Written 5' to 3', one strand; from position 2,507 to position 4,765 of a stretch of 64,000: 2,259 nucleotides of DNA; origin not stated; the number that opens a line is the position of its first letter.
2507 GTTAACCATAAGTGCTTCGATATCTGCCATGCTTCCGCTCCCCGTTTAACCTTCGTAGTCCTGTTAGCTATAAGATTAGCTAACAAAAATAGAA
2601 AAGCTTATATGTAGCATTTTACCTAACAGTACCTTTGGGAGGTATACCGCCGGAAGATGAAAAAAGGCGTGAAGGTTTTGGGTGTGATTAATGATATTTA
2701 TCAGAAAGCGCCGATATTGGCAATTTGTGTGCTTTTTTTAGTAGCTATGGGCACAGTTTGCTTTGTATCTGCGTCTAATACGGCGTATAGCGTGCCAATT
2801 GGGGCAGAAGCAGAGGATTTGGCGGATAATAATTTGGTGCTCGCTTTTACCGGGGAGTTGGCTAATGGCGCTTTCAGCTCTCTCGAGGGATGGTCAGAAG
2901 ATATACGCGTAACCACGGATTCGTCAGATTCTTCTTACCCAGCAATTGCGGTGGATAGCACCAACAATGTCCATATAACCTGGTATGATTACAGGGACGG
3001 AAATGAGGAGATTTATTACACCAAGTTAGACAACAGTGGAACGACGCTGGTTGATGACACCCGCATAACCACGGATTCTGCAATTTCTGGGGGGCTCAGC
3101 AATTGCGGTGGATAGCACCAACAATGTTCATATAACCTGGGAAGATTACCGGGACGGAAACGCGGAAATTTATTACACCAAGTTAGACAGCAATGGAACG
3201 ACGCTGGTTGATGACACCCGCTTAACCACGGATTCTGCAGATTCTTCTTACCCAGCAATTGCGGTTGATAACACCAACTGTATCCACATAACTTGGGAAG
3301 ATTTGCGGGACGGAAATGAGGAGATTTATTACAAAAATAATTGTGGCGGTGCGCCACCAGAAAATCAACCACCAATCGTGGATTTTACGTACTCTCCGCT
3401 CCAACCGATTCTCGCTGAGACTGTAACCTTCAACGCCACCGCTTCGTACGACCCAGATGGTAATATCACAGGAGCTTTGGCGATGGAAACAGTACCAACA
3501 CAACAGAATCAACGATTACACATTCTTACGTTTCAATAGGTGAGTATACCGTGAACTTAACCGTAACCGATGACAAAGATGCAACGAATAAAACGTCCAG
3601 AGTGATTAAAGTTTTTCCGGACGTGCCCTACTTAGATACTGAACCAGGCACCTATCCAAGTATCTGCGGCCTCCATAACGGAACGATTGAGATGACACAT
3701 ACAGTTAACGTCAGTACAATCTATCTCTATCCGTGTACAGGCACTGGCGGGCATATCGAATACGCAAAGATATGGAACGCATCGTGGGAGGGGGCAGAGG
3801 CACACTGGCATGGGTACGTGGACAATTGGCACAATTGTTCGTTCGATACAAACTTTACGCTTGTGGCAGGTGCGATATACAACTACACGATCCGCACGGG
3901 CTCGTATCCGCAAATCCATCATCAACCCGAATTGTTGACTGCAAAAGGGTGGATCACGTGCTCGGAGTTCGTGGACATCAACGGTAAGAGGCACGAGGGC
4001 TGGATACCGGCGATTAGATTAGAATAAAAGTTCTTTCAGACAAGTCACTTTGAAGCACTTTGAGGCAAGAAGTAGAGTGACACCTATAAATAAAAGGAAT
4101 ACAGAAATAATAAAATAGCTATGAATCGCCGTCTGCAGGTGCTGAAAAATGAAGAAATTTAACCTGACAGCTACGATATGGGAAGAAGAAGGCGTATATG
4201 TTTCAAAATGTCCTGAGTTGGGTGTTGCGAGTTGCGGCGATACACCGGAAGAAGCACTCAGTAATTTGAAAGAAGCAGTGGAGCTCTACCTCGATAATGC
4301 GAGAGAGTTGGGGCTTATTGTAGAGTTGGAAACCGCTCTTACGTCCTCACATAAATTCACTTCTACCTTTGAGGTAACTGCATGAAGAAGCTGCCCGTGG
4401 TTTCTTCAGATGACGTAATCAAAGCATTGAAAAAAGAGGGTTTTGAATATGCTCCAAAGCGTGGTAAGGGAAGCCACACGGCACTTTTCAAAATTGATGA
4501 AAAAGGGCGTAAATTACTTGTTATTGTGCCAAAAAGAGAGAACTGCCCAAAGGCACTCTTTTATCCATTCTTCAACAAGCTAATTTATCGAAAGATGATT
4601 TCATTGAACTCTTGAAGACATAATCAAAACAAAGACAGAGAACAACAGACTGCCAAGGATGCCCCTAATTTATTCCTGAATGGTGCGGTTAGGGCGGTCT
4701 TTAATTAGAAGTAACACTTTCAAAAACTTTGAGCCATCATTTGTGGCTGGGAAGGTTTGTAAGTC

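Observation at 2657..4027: Surface protein built from near-identical 141-nt tandem repeats plus a PKD domain, split by two homopolymer frameshifts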

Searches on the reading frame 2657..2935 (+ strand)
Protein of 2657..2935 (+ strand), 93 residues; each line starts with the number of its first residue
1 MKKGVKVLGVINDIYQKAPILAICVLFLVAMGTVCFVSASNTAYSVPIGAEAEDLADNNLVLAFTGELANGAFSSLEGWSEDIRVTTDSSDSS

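Call 64: find_homologous_proteins(query=window:2657-2935:+, max_evalue=0.001)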
Query window:2657-2935:+ (93 aa): 1 proteins with E <= 0.001 among 2 candidates.
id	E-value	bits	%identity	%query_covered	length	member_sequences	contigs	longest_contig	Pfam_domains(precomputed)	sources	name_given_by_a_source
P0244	6.3e-52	191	100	100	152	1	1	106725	-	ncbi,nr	ncbi:MAG: hypothetical protein JW878_03485 [Methanomicrobia archaeon]|nr:hypothetical protein [Metha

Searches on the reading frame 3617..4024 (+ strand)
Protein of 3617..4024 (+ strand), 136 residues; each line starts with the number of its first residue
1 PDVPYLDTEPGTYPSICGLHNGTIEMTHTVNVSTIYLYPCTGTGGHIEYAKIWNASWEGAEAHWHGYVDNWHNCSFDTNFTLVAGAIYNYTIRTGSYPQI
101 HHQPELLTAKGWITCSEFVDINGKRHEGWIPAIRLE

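Call 31: search_solved_structures(query=window:3620-4024:+, max_evalue=10)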
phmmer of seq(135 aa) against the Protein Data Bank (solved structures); distinct sequences matched with E-value up to 10: 3.
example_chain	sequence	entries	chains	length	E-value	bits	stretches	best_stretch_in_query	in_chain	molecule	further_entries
8p4g_A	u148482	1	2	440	0.00011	25.4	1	54-111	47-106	Multicopper oxidase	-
6k3d_A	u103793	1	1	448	0.00012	25.4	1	54-111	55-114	Multicopper oxidase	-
3aw5_A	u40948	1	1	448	0.00012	25.4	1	54-111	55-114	Multicopper oxidase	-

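Call 33: find_homologous_proteins(query=window:3617-4024:+, max_evalue=0.001)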
Query window:3617-4024:+ (136 aa): 245 proteins with E <= 0.001 among 248 candidates; the best 120 are listed.
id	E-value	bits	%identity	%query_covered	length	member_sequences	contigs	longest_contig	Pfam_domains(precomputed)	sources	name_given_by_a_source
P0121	7.3e-93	327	100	100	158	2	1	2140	-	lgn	-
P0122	3.4e-68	246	77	99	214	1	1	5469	PF22352.3,PF00801.27,PF18911.7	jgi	jgi:PKD repeat protein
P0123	1.4e-57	212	76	90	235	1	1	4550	-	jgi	jgi:hypothetical protein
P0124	1.1e-52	196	64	99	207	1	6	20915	-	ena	-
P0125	6.7e-50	187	64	97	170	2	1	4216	-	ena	-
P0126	1.8e-49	186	66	90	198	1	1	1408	-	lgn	-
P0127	4.4e-49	184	64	96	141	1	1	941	-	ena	-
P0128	1.5e-48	183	60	96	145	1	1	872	-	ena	-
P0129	2.7e-48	182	61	97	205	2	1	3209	-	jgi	-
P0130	4.3e-48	181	63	94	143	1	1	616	-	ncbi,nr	ncbi:MAG: hypothetical protein QMD80_09570, partial [archaeon]|nr:hypothetical protein [archaeon]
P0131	5.1e-48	181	60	97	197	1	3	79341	-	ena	-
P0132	5.6e-48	181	59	99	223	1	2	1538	-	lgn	-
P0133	6.7e-48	181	59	99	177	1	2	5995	-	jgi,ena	-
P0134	1.4e-47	180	62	96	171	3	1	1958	-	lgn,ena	-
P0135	1.5e-47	179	60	99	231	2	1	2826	PF05048.20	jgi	jgi:hypothetical protein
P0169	3.7e-43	165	60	91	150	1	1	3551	-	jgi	-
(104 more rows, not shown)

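Call 34: find_encoding_contigs(protein=P0121, flank=10000, max_places=10)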
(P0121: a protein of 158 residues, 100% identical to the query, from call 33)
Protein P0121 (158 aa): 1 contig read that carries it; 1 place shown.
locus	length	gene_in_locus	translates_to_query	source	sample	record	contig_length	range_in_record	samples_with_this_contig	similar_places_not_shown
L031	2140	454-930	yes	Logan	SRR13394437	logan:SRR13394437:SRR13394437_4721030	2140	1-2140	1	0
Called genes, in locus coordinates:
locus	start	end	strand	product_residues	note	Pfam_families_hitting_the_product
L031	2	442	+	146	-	?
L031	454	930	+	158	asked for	-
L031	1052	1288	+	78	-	PF24113:DUF7387, PF15919:HicB_lk_antitox (weak)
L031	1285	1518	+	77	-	PF07927:HicA_toxin (weak)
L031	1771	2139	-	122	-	?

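Call 38: find_encoding_contigs(protein=P0242, flank=6000, max_places=10)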
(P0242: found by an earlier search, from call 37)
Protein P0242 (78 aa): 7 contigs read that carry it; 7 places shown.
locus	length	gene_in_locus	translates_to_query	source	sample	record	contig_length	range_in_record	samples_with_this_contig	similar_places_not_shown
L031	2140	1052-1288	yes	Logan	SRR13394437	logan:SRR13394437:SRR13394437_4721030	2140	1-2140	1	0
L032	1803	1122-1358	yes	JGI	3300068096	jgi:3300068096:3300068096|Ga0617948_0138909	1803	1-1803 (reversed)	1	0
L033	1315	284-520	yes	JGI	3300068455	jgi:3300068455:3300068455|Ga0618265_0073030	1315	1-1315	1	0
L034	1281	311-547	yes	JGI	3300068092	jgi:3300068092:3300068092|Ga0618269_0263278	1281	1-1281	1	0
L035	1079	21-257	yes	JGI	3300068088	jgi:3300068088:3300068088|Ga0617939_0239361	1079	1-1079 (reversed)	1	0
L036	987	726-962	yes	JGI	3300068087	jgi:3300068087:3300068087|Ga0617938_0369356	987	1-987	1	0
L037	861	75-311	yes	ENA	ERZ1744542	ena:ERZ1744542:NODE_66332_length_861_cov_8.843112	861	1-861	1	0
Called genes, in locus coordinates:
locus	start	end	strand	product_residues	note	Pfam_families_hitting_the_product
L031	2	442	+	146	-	?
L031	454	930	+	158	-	-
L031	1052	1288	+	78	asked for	PF24113:DUF7387, PF15919:HicB_lk_antitox (weak)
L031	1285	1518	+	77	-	PF07927:HicA_toxin (weak)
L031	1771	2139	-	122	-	?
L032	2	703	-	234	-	?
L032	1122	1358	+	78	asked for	PF24113:DUF7387, PF15919:HicB_lk_antitox (weak)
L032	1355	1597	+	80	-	PF07927:HicA_toxin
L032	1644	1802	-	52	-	?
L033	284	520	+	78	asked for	PF24113:DUF7387, PF15919:HicB_lk_antitox (weak)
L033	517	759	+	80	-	PF07927:HicA_toxin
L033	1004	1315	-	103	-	?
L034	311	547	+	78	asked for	PF24113:DUF7387, PF15919:HicB_lk_antitox (weak)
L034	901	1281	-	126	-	?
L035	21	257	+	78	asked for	PF24113:DUF7387, PF15919:HicB_lk_antitox (weak)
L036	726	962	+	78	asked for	PF24113:DUF7387, PF15919:HicB_lk_antitox (weak)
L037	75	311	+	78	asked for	PF24113:DUF7387, PF15919:HicB_lk_antitox (weak)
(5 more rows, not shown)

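Call 49: predict_structure(alignment_id=A1)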
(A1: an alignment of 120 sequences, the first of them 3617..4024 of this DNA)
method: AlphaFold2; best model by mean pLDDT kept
length: 136 residues; sequences in the alignment: 120
mean_pLDDT: 93.8   pTM: 0.88
mean pLDDT of the five models: 93.8, 93.3, 92.9, 90.3, 88.1
residues with pLDDT >= 90: 116; 70-90: 19; 50-70: 1; < 50: 0
segments of 3 or more residues with pLDDT < 50: none
pLDDT, mean of each block of 10 residues (from residue 1): 88 92 98 96 89 97 85 93 98 94 96 97 95 97
secondary structure, 60 per line:
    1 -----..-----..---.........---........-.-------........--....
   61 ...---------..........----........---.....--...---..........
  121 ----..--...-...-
elements in order: E18-26 E30-37 E47-54 E57-63 E73-82 E87-94 E98-102 E105-107 E111-120 E129-131 E133-135

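Call 67: search_solved_structures(query=A1, max_evalue=1)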
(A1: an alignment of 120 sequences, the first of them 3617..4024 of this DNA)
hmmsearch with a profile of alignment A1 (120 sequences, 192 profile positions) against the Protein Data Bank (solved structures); distinct sequences matched with E-value up to 1: 0.

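Call 68: search_protein_families(library=pfam, alignment_id=A1, max_evalue=0.01)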
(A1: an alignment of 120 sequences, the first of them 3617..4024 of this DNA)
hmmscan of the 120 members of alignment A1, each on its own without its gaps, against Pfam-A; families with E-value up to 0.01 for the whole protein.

A. member 1, window:3617-4024:+ (136 aa): 0 families

B. families by the number of members that match (of 120 scanned): 19 families
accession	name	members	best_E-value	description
PF18911.6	PKD_4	9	2.1e-25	PKD domain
PF00801.26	PKD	8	2.5e-18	PKD domain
PF13313.11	DUF4082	8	0.00012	Domain of unknown function (DUF4082)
PF05048.19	NosD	5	1.1e-17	Periplasmic copper-binding protein (NosD)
PF22352.2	K319L-like_PKD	4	6e-10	K319L-like, PKD domain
PF13149.12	Mfa_like_1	3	0.0012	Fimbrillin-like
PF16412.11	DUF5020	3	0.0031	Domain of unknown function (DUF5020)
PF05593.20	RHS_repeat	2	3.6e-08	RHS Repeat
PF16656.11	Pur_ac_phosph_N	2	9.9e-08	Purple acid Phosphatase, N-terminal domain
PF21027.3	Sde0182_C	2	0.00059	Cellulose-binding protein Sde0182, C-terminal domain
PF09136.16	Glucodextran_B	1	5.9e-05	Glucodextranase, domain B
PF11824.13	DUF3344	1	0.00011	Protein of unknown function (DUF3344)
PF17957.7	Big_7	1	0.00011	Bacterial Ig domain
PF06586.17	TraK_N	1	0.0027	TraK N-terminal domain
PF17963.7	Big_9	1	0.0033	Bacterial Ig domain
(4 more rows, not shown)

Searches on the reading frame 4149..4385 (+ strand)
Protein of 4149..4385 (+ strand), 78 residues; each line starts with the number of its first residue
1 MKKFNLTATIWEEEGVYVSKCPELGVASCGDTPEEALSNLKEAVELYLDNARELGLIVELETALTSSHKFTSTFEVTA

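Call 37: list_cluster_members(proteins=[P0121, window:4149-4385:+, window:4382-4615:+])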
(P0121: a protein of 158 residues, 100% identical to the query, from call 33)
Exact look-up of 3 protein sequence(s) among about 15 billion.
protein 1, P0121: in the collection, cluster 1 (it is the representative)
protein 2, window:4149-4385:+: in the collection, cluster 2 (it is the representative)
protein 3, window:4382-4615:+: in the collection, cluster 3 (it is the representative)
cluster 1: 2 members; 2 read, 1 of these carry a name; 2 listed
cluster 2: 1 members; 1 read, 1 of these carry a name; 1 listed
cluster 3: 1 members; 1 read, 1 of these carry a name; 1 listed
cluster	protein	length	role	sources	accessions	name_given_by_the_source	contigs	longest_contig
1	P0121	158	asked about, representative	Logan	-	-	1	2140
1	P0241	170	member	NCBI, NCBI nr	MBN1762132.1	MAG: PKD domain-containing protein [Methanomicrobia archaeon] | PKD domain-containing protein [Methanomicrobia archaeon]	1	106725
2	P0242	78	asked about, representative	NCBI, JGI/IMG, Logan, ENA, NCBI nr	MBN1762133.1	MAG: type II toxin-antitoxin system HicB family antitoxin [Methanomicrobia archaeon] | predicted RNase H-like HicB family nuclease | type II toxin-antitoxin system HicB family antitoxin [Methanomicrobia archaeon]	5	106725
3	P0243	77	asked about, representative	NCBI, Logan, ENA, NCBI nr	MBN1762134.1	MAG: type II toxin-antitoxin system HicA family toxin [Methanomicrobia archaeon] | type II toxin-antitoxin system HicA family toxin [Methanomicrobia archaeon]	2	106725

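Call 73: search_protein_families(library=pfam, proteins=[window:4149-4385:+], max_evalue=0.001)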
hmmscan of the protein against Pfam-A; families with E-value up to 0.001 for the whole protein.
window:4149-4385:+ (78 aa): 3 families
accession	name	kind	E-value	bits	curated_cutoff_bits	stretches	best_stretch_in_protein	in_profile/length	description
PF24113.1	DUF7387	-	7.9e-08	33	27.9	1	9-53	16-60/85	Family of unknown function (DUF7387)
PF15919.11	HicB_lk_antitox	-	4.3e-05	24.1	27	1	14-65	10-62/123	HicB_like antitoxin of bacterial toxin-antitoxin system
PF21748.3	UPF0150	-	0.0001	22.6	27.3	1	10-48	14-53/64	UPF0150-like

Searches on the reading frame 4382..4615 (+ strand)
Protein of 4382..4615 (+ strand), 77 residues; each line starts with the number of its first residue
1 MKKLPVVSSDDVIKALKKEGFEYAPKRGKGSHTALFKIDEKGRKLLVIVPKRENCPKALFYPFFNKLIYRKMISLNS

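Call 73: search_protein_families(library=pfam, proteins=[window:4382-4615:+], max_evalue=0.001)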
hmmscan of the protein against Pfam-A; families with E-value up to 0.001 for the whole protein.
window:4382-4615:+ (77 aa): 1 family
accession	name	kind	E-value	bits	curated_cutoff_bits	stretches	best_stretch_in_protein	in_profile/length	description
PF07927.17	HicA_toxin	-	5.5e-07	30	27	1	10-51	2-38/58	HicA toxin of bacterial toxin-antitoxin,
